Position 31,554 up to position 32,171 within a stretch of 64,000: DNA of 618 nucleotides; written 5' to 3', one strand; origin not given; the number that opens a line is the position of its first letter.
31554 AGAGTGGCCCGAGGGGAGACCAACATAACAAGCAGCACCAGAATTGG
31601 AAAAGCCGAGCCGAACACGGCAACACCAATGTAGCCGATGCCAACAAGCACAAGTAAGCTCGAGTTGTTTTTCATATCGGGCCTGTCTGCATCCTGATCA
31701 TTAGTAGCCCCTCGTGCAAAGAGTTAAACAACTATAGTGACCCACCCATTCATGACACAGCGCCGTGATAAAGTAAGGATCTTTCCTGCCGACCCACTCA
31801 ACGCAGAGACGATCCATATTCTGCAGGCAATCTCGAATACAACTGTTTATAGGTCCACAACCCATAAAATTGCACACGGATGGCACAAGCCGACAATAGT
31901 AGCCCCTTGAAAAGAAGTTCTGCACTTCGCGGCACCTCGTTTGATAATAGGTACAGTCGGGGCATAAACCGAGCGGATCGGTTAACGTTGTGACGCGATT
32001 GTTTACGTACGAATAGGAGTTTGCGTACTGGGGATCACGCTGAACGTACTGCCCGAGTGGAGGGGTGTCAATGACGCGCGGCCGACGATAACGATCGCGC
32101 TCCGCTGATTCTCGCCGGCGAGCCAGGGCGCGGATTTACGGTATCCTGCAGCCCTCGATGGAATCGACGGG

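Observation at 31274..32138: Orphan Rhs-type C-terminal cassette with a 12-cysteine toxin domain and a 4-TM candidate immunity gene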

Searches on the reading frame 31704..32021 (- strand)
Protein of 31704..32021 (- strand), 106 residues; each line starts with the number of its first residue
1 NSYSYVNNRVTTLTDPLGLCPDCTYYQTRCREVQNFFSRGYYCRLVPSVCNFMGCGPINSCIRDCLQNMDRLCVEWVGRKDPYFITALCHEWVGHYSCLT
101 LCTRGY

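Call 6: search_protein_families(library=pfam, proteins=[window:31704-31964:-], max_evalue=10)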
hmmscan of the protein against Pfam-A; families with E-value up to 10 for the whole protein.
seq(87 aa): 1 family
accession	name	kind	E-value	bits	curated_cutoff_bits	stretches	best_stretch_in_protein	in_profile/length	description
PF21288.3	Kazal_C6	-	3.8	8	27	0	2-20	30-48/53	Complement component C6, KAZAL domain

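Call 7: search_protein_families(library=ncbifam, proteins=[window:31704-31964:-], max_evalue=10)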
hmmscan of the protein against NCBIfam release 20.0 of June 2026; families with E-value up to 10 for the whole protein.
seq(87 aa): 0 families

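Call 8: find_homologous_proteins(query=window:31704-32021:-, max_evalue=0.01)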
Query seq(106 aa): no candidate shares three 5-residue words with the query. No homologue found.
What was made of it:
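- No start codon, and no hit in the word-indexed protein search (call 8).
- Tried and rejected: The word-indexed protein search with the toxin found nothing (call 8).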

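Call 22: search_protein_representatives(protein=window:31704-31979:-)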
Query: 92 residues. Proteins with E-value up to 0.001 (for the whole library): 14; up to 1e-10: 3; up to 1e-30: 0. The best 14 are listed.
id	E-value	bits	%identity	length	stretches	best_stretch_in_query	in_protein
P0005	1.6e-20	89.9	51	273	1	1-88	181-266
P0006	4.4e-15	72.3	51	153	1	1-89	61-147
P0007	3.4e-11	59.8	46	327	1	1-88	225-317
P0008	3.0e-07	47.1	43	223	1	1-92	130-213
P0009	1.7e-06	44.7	37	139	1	1-89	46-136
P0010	9.8e-06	42.2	40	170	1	8-60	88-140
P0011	3.0e-05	40.7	46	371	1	1-57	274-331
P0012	3.6e-05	40.4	45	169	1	7-59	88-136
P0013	6.2e-05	39.7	39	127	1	7-81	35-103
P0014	9.5e-05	39.1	45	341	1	1-57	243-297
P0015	1.7e-04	38.2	58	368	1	1-57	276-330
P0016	6.1e-04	36.5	24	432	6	23-75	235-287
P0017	8.8e-04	36.0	48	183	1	1-68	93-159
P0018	9.0e-04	35.9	44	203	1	3-57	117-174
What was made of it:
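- Checked: The 87-aa domain alone finds homologues at E down to 1.6e-20 among 1.84 billion representative proteins (call 22).
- Exhaustive HMMER search gives E=1.6e-20 (call 22).
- Tried and rejected: The exhaustive HMMER search was needed (call 22).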

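Call 26: search_protein_families(library=pfam, alignment_id=A1, max_evalue=1)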
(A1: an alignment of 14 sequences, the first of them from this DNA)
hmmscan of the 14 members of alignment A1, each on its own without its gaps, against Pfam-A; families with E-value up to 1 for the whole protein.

A. member 1, seq(92 aa): 0 families

B. families by the number of members that match (of 14 scanned): 4 families
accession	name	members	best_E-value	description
PF22294.1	DUF6966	2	0.0045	Domain of unknown function (DUF6966)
PF10645.14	Carb_bind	1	0.027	Carbohydrate binding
PF25749.1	SPO1_gp41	1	0.063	Phage SPO1 gene 41 protein family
PF00537.24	Toxin_3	1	0.91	Scorpion toxin-like domain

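Call 27: search_solved_structures(query=A1, max_evalue=10)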
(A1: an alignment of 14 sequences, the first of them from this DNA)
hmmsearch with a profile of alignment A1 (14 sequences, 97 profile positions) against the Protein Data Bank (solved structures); distinct sequences matched with E-value up to 10: 7.
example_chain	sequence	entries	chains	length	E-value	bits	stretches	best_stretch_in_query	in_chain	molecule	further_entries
2w80_A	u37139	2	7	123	0.3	15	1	12-78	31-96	COMPLEMENT FACTOR H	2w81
4ayd_A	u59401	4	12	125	0.31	15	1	12-78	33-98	COMPLEMENT FACTOR H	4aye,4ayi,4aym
6m4l_A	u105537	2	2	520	0.32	14.9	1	27-67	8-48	Alpha-amylase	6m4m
6m4k_A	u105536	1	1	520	0.32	14.9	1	27-67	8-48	Alpha-amylase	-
9mlu_A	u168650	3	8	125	0.37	14.7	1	12-78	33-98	Complement factor H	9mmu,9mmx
2h7o_A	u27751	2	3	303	1.4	12.9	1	43-85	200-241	Protein kinase ypkA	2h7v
7zjm_B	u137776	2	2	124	1.9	12.5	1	12-78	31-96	Complement factor H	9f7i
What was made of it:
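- Tried and rejected: The PDB sequence profile gave only chance hits at E>=0.3, to complement factor H and amylase (call 27).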

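Call 29: search_protein_families(library=pfam, proteins=[P0005, P0007, P0008, P0010, P0011, P0012, P0014, P0015, P0017, P0018], max_evalue=0.1)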
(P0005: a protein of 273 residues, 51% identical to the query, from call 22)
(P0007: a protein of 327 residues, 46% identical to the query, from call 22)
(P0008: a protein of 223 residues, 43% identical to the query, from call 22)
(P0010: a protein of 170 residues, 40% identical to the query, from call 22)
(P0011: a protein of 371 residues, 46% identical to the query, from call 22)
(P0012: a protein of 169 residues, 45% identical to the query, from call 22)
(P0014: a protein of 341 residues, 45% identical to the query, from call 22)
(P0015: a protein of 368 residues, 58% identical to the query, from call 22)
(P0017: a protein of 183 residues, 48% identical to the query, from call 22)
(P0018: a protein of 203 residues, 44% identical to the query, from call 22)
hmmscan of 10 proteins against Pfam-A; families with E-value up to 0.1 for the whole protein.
P0005 (273 aa): 0 families

P0007 (327 aa): 1 family
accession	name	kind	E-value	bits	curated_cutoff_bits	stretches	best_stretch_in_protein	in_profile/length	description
PF05593.20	RHS_repeat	-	4.9e-08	33.6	22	1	3-35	1-34/38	RHS Repeat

P0008 (223 aa): 1 family
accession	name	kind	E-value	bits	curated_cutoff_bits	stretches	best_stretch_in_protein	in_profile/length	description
PF03527.20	RHS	-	0.046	14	27.9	1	21-40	3-22/38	RHS protein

P0010 (170 aa): 0 families

P0011 (371 aa): 4 families
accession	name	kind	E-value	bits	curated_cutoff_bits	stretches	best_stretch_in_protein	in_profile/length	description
PF25023.1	TEN_YD-shell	-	1.1e-09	37.4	50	1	169-262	784-883/909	Teneurin YD-shell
PF05593.20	RHS_repeat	-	2.5e-05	25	22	1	38-74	1-36/38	RHS Repeat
PF04075.20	F420H2_quin_red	-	0.012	16.2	22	0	151-186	29-63/130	F420H(2)-dependent quinone reductase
PF22294.1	DUF6966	-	0.028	14.9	27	1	311-336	1-26/53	Domain of unknown function (DUF6966)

P0012 (169 aa): 1 family
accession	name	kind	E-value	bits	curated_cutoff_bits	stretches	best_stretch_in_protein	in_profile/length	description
PF25749.1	SPO1_gp41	-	0.068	13.8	27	0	89-141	87-138/140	Phage SPO1 gene 41 protein family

P0014 (341 aa): 2 families
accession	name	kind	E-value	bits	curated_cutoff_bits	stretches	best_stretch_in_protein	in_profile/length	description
PF05593.20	RHS_repeat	-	6.6e-05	23.6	22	0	156-177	8-28/38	RHS Repeat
PF20596.3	pAdhesive_11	-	0.062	13.9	24.3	0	51-76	50-75/112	Putative adhesive domain (group 11)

P0015 (368 aa): 1 family
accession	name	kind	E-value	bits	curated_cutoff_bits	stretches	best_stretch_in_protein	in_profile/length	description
PF05593.20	RHS_repeat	-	7.1e-17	61.8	22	2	1-28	10-37/38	RHS Repeat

P0017 (183 aa): 0 families

P0018 (203 aa): 0 families
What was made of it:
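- On Pfam DUF6966: The window sequence does not hit (calls 26, 29).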

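Call 30: find_encoding_contigs(protein=P0005, flank=5000, max_places=4)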
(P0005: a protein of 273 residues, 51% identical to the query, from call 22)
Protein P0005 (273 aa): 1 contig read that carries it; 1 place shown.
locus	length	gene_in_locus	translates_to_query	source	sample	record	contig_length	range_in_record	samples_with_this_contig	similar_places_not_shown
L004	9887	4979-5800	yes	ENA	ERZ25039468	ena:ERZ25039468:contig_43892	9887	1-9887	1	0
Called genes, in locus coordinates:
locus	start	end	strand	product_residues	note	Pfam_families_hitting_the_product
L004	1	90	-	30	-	?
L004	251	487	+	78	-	-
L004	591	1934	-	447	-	PF05593:RHS_repeat (faint), PF25023:TEN_YD-shell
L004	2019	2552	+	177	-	PF01797:Y1_Tnp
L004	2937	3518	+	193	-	-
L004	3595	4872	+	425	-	PF00872:Transposase_mut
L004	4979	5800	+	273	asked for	PF25023:TEN_YD-shell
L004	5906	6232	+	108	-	-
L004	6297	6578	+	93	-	PF01527:HTH_Tnp_1, PF13384:HTH_23 (weak)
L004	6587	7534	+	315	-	PF13565:HTH_32 (faint), PF13276:HTH_21, PF00665:rve, PF13683:rve_3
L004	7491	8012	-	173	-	-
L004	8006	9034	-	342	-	PF13276:HTH_21 (weak), PF00665:rve, PF13610:DDE_Tnp_IS240 (weak), PF13683:rve_3, PF13333:rve_2 (faint)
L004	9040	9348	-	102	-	PF01527:HTH_Tnp_1, PF13551:HTH_29 (weak)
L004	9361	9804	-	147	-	PF13518:HTH_28, PF13551:HTH_29 (weak), PF13565:HTH_32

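Call 32: find_encoding_contigs(protein=P0007, flank=5000, max_places=4)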
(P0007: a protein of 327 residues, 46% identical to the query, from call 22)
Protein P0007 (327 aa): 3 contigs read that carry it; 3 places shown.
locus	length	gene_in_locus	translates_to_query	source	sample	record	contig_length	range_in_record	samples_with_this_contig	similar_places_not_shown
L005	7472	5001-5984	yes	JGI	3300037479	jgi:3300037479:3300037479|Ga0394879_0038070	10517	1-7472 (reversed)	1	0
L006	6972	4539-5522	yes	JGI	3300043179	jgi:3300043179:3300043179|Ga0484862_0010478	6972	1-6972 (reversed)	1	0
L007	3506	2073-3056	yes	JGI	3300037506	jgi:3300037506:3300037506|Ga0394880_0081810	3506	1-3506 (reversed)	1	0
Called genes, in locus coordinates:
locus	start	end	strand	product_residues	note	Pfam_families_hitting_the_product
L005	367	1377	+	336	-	PF05593:RHS_repeat (faint), PF25023:TEN_YD-shell (faint)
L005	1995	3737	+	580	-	PF05593:RHS_repeat (weak), PF25023:TEN_YD-shell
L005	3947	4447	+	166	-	-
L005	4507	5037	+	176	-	PF05593:RHS_repeat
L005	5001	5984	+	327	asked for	PF05593:RHS_repeat (faint)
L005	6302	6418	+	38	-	-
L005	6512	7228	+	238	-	PF05593:RHS_repeat (weak), PF01833:TIG (weak)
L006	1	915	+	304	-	?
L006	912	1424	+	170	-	-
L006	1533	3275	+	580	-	PF05593:RHS_repeat (weak), PF25023:TEN_YD-shell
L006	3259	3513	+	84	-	-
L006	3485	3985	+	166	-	-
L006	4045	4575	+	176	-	PF05593:RHS_repeat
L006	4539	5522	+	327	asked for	PF05593:RHS_repeat (faint)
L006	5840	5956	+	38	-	-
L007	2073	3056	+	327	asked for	PF05593:RHS_repeat (faint)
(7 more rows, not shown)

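Call 33: find_encoding_contigs(protein=P0015, flank=5000, max_places=4)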
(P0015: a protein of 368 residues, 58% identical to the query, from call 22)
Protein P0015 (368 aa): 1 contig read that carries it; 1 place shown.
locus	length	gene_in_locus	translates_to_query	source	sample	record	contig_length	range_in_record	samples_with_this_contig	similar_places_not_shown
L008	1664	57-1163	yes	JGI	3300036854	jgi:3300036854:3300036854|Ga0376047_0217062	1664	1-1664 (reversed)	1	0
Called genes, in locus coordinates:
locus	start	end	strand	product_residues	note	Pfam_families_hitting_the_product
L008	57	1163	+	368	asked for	PF05593:RHS_repeat (faint), PF25023:TEN_YD-shell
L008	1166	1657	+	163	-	-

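Call 36: predict_structure(alignment_id=A1)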
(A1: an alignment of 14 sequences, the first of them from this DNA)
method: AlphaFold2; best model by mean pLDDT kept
length: 92 residues; sequences in the alignment: 14
mean_pLDDT: 85.9   pTM: 0.75
mean pLDDT of the five models: 85.9, 85.3, 81.8, 79.9, 78.3
residues with pLDDT >= 90: 45; 70-90: 40; 50-70: 5; < 50: 2
segments of 3 or more residues with pLDDT < 50: none
pLDDT, mean of each block of 10 residues (from residue 1): 66 93 92 89 90 92 86 82 89 58
secondary structure, 60 per line:
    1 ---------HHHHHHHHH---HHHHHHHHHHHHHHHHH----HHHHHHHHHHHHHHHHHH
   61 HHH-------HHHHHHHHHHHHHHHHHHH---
elements in order: H10-18 H22-38 H43-63 H71-89
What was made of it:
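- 31704..31964 (-): 87-aa toxin domain with 12 Cys, intact, and carrying all 15 family-invariant residues. AlphaFold2 model: pLDDT 85.9, pTM 0.75, four helices (call 36).
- The structure model is confident (call 36).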

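Call 40: fold_search(model_id=the predicted structure, library=pdb)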
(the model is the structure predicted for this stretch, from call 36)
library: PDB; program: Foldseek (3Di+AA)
matches with E <= 10: 8; with E <= 0.001: 0
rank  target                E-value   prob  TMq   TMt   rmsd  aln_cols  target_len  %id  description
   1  8rv0                  5.0e+00  0.08  0.31  0.09   8.8        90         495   13  Crystal structure of octaheme nitrite reductase from Trichlorobacter ammonificans in complex with nitrite (released 2024-03-27)
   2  3faj                  5.9e+00  0.10  0.33  0.31   7.8        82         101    6  Structure of the structural protein P131 of the archaeal virus Acidianus Two-tailed virus (ATV) (released 2009-11-24)
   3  3fse_A                5.9e+00  0.06  0.29  0.10  15.2       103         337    8  Crystal structure of a two-domain protein containing dj-1/thij/pfpi-like and ferritin-like domains (ava_4496) from ana (released 2009-02-03)
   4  8c6v_B                6.9e+00  0.04  0.28  0.17  13.7       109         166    8  The RNA silencing suppressor P8 from High-Plains Wheat Mosaic Virus (released 2024-07-24)
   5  2kbb_MODEL_1_A        8.5e+00  0.03  0.23  0.17   8.6        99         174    8  Solution Structure of the R9 Domain of Talin (released 2009-03-17)
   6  8iw4_R                8.9e+00  0.03  0.27  0.12   9.7       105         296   11  Cryo-EM structure of the SPE-bound mTAAR9-Gs complex (released 2023-05-31)
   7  3qbg_A                9.4e+00  0.04  0.27  0.14   9.2       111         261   10  Anion-free blue form of pharaonis halorhodopsin (released 2011-08-31)
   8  4oic_B                9.9e+00  0.10  0.31  0.11   4.5        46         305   17  Crystal structrual of a soluble protein (released 2015-01-21)
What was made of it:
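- On Lipocone superfamily (Min-Wnt / SAA / TelC-like toxin tips): The PDB profile search and Foldseek returned no TelC, SAA or Wnt (calls 27, 40).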

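Call 43: find_related_loci(query=A2, collection=genome_contigs, flank=10000)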
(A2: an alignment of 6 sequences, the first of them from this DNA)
Query A2 (106 aa) in genome_contigs; peptide patterns used: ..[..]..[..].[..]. (x = any residue, [..] = any of these).
47 stretches matched a pattern; 13 encode a relative of the query (tblastn E <= 1e-3); 13 distinct loci.
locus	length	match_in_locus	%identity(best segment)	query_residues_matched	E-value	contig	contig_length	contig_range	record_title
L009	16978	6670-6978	39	1-102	3e-20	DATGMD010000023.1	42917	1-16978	MAG TPA_asm: Chloroflexota bacterium isolate SMAG_U9903 k141_369432, whole genome shotgun sequence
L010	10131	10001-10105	49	1-35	2e-6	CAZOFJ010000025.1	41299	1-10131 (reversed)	MAG TPA_asm: uncultured Nitrospirota bacterium isolate SRP287051_co2_246 genome assembly, contig: NODE_2078_length_41299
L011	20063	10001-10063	67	3-23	1e-5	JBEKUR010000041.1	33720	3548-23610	MAG: Terriglobia bacterium isolate SPRUCE 586 SPRUCE_586_41, whole genome shotgun sequence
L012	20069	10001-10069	57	1-23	1e-5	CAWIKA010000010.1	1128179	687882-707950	MAG: uncultured Acidobacteriaceae bacterium isolate MFD09495.bin.1.59 genome assembly, contig: contig_3303, whole genome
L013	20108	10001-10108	45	1-38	2e-5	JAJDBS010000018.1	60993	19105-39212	MAG: Nitrospirales bacterium isolate OFTM76 OFTM76_17, whole genome shotgun sequence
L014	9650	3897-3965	52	1-23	4e-5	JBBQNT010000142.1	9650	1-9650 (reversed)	MAG: Gemmatimonadales bacterium isolate Co_metawrap_266 Cmw_266_k141_26153610_length_9650_cov_15.9874, whole genome shot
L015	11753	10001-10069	57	1-23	5e-5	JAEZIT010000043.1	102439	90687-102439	MAG: Acidobacteria bacterium isolate OH_CDB_199 k127_1607084, whole genome shotgun sequence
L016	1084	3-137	36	4-48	2e-4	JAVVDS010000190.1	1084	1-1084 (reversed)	MAG: Desulfuromonadales bacterium isolate TamC13-01 k141_205507_length_1084_cov_79.0000, whole genome shotgun sequence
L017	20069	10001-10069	52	1-23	2e-4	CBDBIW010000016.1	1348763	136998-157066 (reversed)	MAG: Cyclobacteriaceae bacterium isolate a381c890-cbe3-4d1a-9c37-416a46eb50b5 genome assembly, contig: contig_16, whole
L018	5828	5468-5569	39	1-36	3e-4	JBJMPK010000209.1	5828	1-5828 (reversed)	MAG: Gemmatimonadales bacterium isolate H1_16_all_fractions_metab_conc_20_65_10 k255_4595005, whole genome shotgun seque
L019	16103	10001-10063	52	3-23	4e-4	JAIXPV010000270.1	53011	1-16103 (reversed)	MAG: Runella sp. isolate C1_MAG_00075 C1_MAG_00075_000000000572, whole genome shotgun sequence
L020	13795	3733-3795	52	3-23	6e-4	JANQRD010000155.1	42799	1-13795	MAG: Allomuricauda sp. isolate IP29b_bin.5 k99_1626688, whole genome shotgun sequence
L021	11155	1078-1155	50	8-29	5e-4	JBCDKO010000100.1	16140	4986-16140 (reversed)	MAG: Bacteroidota bacterium isolate P01_H01_bin.61 k141_1934668_length_16140_cov_52.5538, whole genome shotgun sequence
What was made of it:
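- Tried and rejected: The window's own genome did not turn up among the GTDB representative genomes (call 43).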

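Call 48: find_related_loci(query=A2, collection=metagenome_contigs, flank=3000)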
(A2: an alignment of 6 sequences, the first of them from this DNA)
Query A2 (106 aa) in metagenome_contigs; peptide patterns used: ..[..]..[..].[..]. (x = any residue, [..] = any of these).
62 stretches matched a pattern; 22 encode a relative of the query (tblastn E <= 1e-3); 22 distinct loci.
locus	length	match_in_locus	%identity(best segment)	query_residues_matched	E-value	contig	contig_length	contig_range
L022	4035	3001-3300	57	1-102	2e-33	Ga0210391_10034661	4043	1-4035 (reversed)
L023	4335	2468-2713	65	1-82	1e-33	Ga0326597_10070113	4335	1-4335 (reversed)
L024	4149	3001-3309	53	1-102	2e-32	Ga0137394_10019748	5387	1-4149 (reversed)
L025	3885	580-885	46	1-103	6e-27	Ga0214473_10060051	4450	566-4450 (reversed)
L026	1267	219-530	47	1-106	3e-26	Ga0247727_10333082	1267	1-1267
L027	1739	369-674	45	1-103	5e-26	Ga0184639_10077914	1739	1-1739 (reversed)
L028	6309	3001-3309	39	1-102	1e-20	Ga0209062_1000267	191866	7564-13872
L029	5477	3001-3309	39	1-102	1e-20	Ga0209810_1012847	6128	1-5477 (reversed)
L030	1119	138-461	41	1-103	9e-21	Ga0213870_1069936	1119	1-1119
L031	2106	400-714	37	1-105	7e-19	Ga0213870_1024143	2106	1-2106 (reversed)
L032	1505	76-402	36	1-105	1e-16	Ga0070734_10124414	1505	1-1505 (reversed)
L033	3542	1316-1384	57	1-23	1e-6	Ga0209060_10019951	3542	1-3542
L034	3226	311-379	57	1-23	1e-6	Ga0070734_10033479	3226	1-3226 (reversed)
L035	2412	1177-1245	57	1-23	3e-6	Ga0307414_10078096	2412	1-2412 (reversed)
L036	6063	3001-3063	67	3-23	5e-6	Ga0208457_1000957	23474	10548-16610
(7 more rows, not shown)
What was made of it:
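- Tried and rejected: A 6-sequence alignment worked (calls 43, 48).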

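Call 63: search_protein_families(library=pfam, proteins=[L008:1166-1654:+, L030:541-1008:+, L009:8784-9164:+, L024:3342-3746:+, L004:5822-6229:+, L009:7045-7461:+, L026:791-1216:+], max_evalue=0.1)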
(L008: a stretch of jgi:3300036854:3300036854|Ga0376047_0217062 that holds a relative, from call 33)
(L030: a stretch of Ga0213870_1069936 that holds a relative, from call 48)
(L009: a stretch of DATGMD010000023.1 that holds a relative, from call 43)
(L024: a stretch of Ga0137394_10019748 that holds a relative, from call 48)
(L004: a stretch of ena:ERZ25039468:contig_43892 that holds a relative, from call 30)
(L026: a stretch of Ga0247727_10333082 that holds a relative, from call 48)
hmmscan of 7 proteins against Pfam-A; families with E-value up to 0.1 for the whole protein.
L008:1166-1654:+ (163 aa): 1 family
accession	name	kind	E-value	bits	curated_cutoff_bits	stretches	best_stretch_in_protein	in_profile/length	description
PF08541.16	ACP_syn_III_C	-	0.076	13.6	26.6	1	24-57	57-90/90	3-Oxoacyl-[acyl-carrier-protein (ACP)] synthase III C terminal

L030:541-1008:+ (156 aa): 0 families

L009:8784-9164:+ (127 aa): 1 family
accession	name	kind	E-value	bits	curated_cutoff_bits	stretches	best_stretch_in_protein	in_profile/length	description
PF09900.14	DUF2127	-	0.0063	17.2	24.3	1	24-80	54-110/140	Predicted membrane protein (DUF2127)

L024:3342-3746:+ (135 aa): 0 families

L004:5822-6229:+ (136 aa): 0 families

L009:7045-7461:+ (139 aa): 0 families

L026:791-1216:+ (142 aa): 1 family
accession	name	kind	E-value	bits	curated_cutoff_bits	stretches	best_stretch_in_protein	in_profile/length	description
PF17159.10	MASE3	-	0.013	15.5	31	1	8-96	35-123/226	Membrane-associated sensor domain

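Call 66: find_homologous_proteins(query=A3, max_evalue=0.001)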
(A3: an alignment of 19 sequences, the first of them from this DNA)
Query A3 (19 sequences) (92 aa, profile of the alignment): 12 proteins with E <= 0.001 among 95 candidates.
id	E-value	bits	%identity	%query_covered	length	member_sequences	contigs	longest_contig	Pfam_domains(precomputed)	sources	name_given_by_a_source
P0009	7.9e-24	102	34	97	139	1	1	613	-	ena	-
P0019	1.1e-20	92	46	62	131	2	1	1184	-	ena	-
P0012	1.5e-20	91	36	88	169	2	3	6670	-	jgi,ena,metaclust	metaclust:\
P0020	4.8e-19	87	43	61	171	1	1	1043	-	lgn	-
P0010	9.1e-19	86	42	57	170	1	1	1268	-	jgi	jgi:RHS repeat-associated protein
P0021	2.7e-17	81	37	98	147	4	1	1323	-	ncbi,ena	-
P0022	2.8e-16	78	33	99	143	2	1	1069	-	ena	-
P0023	5.5e-14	70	39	64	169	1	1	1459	-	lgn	-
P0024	4.3e-13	68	31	99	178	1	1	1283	-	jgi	jgi:RHS repeat-associated protein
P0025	4.5e-12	64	39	61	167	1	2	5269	-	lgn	-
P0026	7.7e-9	54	39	54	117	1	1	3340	-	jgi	jgi:hypothetical protein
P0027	2.2e-5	43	33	66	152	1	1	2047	-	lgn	-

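Call 67: search_protein_families(library=pfam, proteins=[L009:211-7035:+], max_evalue=0.001)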
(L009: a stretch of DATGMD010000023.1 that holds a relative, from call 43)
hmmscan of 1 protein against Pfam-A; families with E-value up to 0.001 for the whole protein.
L009:211-7035:+ (2275 aa): 2 families
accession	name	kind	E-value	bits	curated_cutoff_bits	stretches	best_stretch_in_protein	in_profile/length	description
PF05593.20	RHS_repeat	-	6.6e-77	253.1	22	10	1682-1718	1-37/38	RHS Repeat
PF20148.4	DUF6531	-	7.6e-15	55.5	24.1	1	1164-1240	1-74/74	Domain of unknown function (DUF6531)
